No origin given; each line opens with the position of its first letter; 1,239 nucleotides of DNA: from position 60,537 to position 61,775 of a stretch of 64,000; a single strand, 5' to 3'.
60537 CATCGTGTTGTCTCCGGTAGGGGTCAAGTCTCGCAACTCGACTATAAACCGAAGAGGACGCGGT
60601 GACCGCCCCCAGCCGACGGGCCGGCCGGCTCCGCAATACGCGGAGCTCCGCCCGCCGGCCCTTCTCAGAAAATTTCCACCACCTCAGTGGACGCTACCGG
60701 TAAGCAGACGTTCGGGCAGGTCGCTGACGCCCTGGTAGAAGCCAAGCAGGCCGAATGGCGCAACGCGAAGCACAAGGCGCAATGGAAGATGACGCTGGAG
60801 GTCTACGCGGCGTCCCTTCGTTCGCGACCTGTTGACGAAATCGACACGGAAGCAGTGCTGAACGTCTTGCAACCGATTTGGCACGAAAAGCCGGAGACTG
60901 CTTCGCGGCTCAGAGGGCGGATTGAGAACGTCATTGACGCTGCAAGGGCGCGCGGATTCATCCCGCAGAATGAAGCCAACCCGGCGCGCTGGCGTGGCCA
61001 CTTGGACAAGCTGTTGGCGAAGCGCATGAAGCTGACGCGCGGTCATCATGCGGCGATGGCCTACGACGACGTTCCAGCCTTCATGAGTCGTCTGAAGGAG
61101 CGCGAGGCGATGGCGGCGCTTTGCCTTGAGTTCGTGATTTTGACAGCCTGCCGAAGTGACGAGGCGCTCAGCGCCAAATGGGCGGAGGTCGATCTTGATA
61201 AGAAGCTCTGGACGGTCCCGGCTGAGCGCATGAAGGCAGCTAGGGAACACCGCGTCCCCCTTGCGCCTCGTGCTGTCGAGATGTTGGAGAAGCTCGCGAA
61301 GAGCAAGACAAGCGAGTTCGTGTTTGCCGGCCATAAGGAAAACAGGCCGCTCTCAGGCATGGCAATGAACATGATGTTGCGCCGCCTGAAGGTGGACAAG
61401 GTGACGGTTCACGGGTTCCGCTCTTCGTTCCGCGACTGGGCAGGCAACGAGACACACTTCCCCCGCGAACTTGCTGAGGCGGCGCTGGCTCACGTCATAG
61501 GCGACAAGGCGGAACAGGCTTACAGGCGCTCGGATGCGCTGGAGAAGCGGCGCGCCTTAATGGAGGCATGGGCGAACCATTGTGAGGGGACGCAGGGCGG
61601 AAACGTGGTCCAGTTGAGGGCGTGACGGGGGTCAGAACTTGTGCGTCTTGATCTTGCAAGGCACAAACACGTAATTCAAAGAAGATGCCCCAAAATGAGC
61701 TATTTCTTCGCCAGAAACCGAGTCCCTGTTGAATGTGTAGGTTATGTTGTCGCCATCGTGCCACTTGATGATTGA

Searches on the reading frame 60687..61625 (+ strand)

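Call 78: search_protein_families(library=pfam, proteins=[window:60687-61625:+], max_evalue=0.001)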
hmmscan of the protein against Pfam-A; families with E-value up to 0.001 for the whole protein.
window:60687-61625:+ (312 aa): 2 families
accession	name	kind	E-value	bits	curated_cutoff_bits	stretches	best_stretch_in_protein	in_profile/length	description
PF22022.2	Phage_int_M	-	1.1e-24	86.9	27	1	9-105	1-96/96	Phage integrase central domain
PF00589.27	Phage_integrase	-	3.5e-16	59.9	27.1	1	126-283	5-169/172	Phage integrase family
